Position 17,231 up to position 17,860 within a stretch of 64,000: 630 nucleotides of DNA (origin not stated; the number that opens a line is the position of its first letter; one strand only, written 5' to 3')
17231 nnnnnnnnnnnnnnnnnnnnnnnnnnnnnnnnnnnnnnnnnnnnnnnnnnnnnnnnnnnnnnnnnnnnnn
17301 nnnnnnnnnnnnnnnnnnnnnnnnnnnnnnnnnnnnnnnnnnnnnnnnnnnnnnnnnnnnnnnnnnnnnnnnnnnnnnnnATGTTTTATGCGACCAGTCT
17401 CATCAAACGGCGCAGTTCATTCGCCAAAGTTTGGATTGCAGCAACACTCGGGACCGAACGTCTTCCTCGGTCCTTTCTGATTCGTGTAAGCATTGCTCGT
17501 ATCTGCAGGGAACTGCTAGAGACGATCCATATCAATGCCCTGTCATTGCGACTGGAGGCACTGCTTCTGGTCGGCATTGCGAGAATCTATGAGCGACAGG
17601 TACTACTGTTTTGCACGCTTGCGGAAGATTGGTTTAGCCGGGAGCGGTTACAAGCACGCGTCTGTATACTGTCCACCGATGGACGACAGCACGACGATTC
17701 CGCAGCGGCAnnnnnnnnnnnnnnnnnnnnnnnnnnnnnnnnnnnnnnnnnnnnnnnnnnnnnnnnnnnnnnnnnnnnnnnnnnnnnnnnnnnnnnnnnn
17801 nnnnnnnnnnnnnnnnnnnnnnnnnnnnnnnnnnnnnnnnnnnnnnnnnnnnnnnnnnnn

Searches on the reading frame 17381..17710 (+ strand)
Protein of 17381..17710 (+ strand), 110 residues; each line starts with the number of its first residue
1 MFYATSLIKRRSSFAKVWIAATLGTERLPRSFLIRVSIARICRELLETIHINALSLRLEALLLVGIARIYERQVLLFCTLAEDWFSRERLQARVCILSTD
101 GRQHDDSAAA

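Call 41: find_related_loci(query=window:17381-17710:+, collection=metagenome_contigs, flank=2500)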
Query window:17381-17710:+ (110 aa) in metagenome_contigs; peptide patterns used: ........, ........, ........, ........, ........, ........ (x = any residue, [..] = any of these).
451 stretches matched a pattern; 2 encode a relative of the query (tblastn E <= 1e-3); 2 distinct loci.
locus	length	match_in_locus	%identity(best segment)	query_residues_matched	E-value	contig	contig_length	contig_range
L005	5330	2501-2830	100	1-110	9e-72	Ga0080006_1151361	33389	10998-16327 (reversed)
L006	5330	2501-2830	100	1-110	1e-71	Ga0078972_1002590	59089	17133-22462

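Call 42: find_homologous_proteins(query=window:17381-17710:+, max_evalue=0.001)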
Query window:17381-17710:+: 21 candidates shared short words with the query, none scored E <= 0.001.
